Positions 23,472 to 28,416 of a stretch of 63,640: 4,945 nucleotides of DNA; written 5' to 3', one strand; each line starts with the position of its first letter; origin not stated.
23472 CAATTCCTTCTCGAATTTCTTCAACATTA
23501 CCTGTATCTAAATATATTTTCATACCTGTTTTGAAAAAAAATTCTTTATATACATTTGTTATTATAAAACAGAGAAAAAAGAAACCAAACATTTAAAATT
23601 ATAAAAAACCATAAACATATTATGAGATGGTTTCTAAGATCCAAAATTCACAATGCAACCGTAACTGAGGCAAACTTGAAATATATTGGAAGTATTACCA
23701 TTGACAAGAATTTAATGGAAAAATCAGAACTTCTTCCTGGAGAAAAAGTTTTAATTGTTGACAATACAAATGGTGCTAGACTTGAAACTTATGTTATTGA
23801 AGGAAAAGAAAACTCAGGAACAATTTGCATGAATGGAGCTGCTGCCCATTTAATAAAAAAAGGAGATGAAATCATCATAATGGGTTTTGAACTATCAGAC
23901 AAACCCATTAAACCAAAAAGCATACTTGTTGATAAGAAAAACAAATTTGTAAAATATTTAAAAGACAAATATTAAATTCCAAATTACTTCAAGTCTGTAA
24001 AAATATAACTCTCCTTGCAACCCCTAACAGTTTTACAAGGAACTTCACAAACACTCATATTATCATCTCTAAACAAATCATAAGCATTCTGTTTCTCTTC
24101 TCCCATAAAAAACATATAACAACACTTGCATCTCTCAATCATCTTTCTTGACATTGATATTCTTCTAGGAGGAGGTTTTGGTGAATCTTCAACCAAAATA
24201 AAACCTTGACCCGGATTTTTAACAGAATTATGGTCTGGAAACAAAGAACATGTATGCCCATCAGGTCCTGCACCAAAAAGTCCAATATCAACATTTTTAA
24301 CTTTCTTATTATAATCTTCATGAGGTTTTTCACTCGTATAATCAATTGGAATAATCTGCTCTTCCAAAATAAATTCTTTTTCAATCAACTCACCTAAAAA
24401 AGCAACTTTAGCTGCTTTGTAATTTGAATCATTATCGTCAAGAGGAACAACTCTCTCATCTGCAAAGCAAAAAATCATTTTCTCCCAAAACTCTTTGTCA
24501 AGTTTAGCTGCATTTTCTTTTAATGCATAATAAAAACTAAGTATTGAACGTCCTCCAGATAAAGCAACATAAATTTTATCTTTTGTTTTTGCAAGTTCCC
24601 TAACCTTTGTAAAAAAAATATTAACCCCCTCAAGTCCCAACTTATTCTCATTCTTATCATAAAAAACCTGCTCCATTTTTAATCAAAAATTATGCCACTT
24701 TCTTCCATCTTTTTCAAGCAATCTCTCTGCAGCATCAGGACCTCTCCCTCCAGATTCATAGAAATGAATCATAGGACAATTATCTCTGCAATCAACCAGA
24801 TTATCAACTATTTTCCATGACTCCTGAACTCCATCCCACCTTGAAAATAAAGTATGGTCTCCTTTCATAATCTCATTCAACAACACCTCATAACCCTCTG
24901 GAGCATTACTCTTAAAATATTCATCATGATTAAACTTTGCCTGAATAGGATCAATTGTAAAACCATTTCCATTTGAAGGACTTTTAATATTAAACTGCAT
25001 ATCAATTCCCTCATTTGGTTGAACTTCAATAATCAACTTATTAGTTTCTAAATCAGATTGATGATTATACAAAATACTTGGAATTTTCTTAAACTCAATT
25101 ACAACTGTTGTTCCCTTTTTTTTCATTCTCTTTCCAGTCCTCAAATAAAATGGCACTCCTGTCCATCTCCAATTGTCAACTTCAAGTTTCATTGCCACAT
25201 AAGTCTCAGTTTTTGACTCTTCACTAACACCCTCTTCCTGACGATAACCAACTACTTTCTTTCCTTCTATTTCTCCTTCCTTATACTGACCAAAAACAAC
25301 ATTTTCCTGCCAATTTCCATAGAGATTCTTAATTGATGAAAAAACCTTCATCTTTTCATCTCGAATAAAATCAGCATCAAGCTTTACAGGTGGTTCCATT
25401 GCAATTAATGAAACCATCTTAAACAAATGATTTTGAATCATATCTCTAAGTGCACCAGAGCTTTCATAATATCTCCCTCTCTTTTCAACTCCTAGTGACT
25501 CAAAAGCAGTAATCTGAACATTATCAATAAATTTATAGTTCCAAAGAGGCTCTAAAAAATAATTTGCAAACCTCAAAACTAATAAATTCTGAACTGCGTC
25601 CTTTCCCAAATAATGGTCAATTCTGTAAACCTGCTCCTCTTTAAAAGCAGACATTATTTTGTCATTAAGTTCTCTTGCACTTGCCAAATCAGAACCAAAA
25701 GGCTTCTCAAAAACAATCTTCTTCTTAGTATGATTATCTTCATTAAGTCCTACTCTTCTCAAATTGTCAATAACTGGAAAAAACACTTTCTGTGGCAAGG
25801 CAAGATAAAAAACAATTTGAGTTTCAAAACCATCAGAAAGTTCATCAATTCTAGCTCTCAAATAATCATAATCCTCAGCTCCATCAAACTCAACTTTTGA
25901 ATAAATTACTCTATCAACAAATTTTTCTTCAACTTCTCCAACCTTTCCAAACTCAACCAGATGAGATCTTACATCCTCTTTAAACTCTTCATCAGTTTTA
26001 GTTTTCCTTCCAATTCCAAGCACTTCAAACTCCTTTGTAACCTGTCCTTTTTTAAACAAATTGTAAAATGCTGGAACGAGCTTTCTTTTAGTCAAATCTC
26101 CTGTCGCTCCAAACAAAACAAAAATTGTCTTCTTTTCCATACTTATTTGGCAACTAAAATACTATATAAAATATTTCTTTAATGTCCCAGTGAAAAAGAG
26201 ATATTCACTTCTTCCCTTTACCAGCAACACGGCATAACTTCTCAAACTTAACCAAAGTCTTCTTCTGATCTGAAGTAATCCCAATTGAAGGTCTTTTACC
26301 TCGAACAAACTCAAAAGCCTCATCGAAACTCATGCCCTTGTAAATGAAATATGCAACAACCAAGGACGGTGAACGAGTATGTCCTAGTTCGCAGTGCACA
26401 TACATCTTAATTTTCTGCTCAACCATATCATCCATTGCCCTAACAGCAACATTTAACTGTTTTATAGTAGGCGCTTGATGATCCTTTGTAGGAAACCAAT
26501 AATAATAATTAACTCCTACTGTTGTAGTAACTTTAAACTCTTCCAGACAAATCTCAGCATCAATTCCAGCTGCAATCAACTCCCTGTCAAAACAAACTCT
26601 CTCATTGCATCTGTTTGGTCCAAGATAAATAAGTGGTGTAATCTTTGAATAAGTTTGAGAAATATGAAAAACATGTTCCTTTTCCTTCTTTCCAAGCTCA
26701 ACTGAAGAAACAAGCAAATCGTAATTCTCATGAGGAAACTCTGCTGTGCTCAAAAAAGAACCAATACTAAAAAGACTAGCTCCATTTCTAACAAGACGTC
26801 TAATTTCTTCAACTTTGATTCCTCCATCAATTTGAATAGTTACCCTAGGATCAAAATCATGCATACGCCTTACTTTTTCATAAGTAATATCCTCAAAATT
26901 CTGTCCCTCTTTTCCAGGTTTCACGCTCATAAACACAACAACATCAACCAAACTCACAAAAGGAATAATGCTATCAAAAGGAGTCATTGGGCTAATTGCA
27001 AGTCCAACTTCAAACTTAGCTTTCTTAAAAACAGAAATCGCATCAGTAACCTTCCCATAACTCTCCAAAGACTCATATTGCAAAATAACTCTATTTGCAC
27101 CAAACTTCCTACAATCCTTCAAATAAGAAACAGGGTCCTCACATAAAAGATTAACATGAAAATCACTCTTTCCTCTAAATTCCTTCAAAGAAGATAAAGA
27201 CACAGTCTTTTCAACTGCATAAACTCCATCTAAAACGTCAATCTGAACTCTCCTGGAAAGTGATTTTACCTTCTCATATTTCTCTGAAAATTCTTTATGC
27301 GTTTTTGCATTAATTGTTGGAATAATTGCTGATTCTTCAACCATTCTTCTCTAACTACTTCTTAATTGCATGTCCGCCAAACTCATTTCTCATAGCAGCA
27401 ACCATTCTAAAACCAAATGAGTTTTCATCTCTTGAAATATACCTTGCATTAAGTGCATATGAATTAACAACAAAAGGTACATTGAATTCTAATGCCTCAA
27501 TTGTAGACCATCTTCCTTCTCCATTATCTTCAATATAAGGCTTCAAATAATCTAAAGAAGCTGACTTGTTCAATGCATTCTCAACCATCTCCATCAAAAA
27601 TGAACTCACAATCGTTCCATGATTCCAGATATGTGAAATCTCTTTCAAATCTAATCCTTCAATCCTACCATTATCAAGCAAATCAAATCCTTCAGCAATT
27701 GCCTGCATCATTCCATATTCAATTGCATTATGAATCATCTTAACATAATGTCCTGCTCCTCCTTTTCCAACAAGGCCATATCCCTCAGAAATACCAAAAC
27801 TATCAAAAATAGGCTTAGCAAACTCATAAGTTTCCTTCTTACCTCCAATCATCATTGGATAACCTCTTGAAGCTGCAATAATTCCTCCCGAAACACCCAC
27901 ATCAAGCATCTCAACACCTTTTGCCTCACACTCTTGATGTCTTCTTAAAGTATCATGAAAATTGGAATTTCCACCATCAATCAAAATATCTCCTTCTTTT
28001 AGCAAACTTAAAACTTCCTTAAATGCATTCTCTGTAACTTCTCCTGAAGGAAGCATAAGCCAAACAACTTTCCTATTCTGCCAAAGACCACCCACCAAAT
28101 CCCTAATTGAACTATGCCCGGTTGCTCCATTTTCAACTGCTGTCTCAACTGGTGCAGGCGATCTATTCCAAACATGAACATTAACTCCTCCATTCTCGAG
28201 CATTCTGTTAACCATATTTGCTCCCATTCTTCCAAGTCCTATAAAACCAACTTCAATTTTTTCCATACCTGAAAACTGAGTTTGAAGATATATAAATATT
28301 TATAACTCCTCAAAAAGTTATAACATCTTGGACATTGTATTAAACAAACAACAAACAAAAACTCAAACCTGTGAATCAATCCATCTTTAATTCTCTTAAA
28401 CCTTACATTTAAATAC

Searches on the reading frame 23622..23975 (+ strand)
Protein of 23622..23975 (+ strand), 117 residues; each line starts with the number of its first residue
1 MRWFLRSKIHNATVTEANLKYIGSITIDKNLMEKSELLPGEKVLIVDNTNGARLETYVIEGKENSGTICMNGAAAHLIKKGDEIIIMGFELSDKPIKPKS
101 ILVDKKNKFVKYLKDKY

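Call 44: search_protein_families(library=pfam, proteins=[window:23622-23975:+], max_evalue=0.00001)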
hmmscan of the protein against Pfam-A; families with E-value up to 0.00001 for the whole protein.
window:23622-23975:+ (117 aa): 1 family
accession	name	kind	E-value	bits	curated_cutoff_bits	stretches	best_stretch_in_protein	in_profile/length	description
PF02261.22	Asp_decarbox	-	2.8e-43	146.9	25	1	2-109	3-114/115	Aspartate decarboxylase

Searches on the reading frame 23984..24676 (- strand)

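Call 44: search_protein_families(library=pfam, proteins=[window:23984-24676:-], max_evalue=0.00001)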
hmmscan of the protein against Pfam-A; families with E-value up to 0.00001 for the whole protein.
window:23984-24676:- (230 aa): 1 family
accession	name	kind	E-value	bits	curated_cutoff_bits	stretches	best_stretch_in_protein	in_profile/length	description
PF01182.26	Glucosamine_iso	-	4.2e-43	148.2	27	1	17-220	10-219/225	Glucosamine-6-phosphate isomerases/6-phosphogluconolactonase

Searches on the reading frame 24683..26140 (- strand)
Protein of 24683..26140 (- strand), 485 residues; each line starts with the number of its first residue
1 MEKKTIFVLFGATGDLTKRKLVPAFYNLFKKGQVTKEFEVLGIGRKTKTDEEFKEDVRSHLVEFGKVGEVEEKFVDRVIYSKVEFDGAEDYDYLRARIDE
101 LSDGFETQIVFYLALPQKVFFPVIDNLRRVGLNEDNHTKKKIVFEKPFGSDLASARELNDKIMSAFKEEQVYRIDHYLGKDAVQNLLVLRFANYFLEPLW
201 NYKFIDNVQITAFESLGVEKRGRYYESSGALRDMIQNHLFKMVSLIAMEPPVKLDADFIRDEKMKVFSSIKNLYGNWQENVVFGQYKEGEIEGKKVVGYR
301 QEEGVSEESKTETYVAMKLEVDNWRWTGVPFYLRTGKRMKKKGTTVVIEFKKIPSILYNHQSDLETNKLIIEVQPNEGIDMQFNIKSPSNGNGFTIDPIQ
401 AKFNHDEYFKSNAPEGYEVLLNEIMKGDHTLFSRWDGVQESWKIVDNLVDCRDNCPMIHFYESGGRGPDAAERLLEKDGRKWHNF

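Call 44: search_protein_families(library=pfam, proteins=[window:24683-26140:-], max_evalue=0.00001)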
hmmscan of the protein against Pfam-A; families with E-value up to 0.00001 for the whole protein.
window:24683-26140:- (485 aa): 2 families
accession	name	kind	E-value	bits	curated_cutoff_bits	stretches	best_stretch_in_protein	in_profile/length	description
PF02781.21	G6PD_C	-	4.6e-115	384.2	27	1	187-483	1-296/296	Glucose-6-phosphate dehydrogenase, C-terminal domain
PF00479.28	G6PD_N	-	8.6e-57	193.2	22.1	1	8-185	1-183/183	Glucose-6-phosphate dehydrogenase, NAD binding domain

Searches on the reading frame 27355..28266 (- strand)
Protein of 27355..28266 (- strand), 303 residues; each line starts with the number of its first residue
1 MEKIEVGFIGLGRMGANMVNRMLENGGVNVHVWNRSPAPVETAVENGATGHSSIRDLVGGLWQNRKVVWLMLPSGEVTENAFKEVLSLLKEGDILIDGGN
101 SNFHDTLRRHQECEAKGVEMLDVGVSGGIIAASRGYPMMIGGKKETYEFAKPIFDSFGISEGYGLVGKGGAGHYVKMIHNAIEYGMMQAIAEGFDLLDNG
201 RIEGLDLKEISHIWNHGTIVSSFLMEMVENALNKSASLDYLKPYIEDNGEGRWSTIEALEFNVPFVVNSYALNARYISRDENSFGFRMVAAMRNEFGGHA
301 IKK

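Call 44: search_protein_families(library=pfam, proteins=[window:27355-28266:-], max_evalue=0.00001)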
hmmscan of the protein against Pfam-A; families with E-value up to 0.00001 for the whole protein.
window:27355-28266:- (303 aa): 3 families
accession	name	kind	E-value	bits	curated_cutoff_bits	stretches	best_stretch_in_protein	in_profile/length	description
PF03446.21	NAD_binding_2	-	1.2e-42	146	21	1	5-158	1-153/161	NAD binding domain of 6-phosphogluconate dehydrogenase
PF00393.24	6PGD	-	1.1e-23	84.5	27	1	172-282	1-117/290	6-phosphogluconate dehydrogenase, C-terminal domain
PF02826.25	2-Hacid_dh_C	-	1.8e-06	27.9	25.1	1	5-104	38-132/178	D-isomer specific 2-hydroxyacid dehydrogenase, NAD binding domain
